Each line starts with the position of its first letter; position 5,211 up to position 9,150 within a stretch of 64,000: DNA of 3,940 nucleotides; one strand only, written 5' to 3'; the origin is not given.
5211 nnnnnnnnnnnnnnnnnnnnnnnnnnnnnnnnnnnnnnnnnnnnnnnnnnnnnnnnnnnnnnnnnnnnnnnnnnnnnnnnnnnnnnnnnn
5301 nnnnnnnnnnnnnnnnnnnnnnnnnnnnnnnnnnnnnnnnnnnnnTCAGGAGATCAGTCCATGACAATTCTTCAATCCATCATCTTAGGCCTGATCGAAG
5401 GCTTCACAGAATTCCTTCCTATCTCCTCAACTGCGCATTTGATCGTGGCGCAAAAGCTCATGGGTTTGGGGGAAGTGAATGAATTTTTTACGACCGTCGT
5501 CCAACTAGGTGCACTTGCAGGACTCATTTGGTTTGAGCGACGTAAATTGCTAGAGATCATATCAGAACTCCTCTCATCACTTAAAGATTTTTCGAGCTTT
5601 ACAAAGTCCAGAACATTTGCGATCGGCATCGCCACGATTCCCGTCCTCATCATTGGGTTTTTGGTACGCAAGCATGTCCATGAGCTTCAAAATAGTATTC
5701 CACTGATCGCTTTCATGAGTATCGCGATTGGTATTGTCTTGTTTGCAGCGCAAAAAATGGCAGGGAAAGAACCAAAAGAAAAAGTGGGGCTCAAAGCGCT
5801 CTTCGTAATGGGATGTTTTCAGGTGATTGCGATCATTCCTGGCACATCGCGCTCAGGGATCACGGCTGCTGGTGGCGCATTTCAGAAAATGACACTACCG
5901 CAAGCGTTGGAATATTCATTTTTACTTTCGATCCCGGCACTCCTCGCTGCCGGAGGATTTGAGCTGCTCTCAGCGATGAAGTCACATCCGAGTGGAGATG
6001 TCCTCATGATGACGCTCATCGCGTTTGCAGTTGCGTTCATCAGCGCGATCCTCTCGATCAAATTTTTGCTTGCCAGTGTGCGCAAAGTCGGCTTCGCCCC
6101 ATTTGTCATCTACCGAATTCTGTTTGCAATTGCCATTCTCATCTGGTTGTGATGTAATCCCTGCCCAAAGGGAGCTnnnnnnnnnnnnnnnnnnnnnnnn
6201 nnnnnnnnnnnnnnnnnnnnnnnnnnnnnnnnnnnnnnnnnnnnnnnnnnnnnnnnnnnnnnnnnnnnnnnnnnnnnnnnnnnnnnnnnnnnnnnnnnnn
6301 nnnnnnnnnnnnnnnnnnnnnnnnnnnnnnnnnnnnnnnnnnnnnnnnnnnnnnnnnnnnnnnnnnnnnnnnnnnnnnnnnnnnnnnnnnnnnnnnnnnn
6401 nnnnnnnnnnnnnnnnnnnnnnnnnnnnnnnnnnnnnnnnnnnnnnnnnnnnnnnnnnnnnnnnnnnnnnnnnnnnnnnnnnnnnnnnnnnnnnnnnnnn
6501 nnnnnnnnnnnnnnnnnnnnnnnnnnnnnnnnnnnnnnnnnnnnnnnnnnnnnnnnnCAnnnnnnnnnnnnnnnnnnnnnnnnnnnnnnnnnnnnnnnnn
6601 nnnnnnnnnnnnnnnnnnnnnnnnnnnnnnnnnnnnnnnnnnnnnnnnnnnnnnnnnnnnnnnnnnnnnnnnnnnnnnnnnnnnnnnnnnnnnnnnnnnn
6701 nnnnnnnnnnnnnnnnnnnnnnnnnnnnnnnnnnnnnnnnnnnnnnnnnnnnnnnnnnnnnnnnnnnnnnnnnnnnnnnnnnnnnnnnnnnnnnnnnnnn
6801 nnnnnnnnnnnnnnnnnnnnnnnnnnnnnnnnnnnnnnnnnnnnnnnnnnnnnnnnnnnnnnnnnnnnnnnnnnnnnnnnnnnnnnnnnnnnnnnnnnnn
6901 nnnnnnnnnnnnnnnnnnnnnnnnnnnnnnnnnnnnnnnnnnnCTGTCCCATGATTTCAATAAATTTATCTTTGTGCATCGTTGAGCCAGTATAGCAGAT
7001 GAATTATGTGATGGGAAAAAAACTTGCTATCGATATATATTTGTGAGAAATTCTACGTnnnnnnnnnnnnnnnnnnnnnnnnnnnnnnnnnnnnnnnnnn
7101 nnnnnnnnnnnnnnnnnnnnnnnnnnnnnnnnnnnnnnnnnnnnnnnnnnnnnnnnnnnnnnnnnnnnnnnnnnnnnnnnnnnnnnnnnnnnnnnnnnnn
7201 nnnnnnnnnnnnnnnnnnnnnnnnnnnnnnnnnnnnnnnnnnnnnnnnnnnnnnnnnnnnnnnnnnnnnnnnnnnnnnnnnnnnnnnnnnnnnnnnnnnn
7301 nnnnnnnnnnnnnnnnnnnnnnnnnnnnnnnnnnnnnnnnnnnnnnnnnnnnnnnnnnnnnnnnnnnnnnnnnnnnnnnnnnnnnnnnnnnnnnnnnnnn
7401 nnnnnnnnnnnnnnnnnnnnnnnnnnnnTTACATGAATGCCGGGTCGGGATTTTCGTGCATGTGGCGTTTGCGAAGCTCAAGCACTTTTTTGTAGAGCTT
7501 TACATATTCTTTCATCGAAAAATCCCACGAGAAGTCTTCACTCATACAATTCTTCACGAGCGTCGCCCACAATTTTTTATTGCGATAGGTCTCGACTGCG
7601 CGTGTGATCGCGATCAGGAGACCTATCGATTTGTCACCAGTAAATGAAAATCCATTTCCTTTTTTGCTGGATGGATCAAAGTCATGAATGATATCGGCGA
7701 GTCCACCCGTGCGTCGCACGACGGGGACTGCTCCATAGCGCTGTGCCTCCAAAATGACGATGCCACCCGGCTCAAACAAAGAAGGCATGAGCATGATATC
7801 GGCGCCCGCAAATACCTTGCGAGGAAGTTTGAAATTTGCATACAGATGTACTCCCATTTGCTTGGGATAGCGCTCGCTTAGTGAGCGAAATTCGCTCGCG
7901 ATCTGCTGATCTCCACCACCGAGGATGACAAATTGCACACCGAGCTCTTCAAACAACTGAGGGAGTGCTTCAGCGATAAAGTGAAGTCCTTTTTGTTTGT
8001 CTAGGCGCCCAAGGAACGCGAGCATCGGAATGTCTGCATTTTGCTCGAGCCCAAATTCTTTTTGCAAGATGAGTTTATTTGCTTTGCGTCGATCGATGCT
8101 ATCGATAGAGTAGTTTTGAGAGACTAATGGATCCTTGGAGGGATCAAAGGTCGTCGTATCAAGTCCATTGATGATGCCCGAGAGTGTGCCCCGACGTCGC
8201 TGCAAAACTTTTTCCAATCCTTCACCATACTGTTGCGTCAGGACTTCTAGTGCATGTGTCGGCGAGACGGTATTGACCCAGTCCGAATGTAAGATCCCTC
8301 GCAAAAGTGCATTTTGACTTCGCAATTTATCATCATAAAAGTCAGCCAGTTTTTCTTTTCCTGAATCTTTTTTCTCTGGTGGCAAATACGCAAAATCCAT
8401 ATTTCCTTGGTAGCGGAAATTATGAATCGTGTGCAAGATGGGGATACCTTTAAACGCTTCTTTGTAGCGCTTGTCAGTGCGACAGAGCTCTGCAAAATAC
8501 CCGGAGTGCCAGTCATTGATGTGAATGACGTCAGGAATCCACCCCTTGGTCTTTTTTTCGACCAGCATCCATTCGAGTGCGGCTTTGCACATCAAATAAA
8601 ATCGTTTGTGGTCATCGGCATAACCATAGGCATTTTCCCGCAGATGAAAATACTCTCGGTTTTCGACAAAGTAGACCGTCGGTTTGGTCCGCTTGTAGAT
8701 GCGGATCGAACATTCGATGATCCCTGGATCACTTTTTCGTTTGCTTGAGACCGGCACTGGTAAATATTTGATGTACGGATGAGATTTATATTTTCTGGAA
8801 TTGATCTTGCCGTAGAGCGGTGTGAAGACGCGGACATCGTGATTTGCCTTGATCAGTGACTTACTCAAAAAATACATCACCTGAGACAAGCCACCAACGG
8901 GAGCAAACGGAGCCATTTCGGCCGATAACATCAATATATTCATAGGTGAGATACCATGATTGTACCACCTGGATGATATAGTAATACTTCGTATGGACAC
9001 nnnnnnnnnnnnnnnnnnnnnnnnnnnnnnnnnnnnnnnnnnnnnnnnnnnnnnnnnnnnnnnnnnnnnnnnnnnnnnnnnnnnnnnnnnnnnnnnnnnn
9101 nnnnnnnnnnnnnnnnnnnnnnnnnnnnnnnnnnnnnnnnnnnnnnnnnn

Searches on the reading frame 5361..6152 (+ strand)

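Call 49: search_protein_families(library=pfam, proteins=[window:5361-6152:+], max_evalue=0.00001)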
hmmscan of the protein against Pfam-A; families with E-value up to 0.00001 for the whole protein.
window:5361-6152:+ (263 aa): 1 family
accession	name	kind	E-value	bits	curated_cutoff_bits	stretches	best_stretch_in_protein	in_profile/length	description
PF02673.24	BacA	-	1.2e-66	225.5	33.4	1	7-257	2-256/257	Bacitracin resistance protein BacA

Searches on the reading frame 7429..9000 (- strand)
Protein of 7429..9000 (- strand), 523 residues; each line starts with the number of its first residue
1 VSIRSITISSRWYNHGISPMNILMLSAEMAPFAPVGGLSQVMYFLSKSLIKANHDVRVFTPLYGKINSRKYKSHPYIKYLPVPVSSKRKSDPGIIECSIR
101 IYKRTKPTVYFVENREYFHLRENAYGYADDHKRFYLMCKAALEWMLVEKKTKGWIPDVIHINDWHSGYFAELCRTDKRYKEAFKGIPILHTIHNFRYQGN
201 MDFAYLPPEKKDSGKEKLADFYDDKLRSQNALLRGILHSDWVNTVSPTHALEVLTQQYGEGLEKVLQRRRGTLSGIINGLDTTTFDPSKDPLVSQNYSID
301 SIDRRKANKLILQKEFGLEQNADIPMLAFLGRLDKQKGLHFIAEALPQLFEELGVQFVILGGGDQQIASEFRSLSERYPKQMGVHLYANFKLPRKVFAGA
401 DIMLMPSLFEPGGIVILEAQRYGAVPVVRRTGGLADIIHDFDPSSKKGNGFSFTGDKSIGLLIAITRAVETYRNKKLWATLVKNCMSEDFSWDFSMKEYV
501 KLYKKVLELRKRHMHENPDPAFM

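Call 50: search_protein_families(library=pfam, proteins=[window:7429-9000:-], max_evalue=0.00001)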
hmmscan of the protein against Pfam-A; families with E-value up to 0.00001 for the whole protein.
window:7429-9000:- (523 aa): 5 families
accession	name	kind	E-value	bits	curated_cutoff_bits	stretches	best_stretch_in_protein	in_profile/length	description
PF08323.17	Glyco_transf_5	-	7.3e-60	203.1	22.7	1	21-267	1-238/239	Starch synthase catalytic domain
PF00534.26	Glycos_transf_1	-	6e-19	68.7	26.4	1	320-456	11-143/172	Glycosyl transferases group 1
PF13692.12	Glyco_trans_1_4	-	1.7e-16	61.2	27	1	325-440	2-117/142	Glycosyl transferases group 1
PF13439.12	Glyco_transf_4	-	8.8e-10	39.3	28.5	0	35-112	1-78/170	Glycosyltransferase Family 4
PF20706.3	GT4-conflict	-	1.3e-06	28.1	26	1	324-493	197-379/385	Family 4 Glycosyltransferase in conflict systems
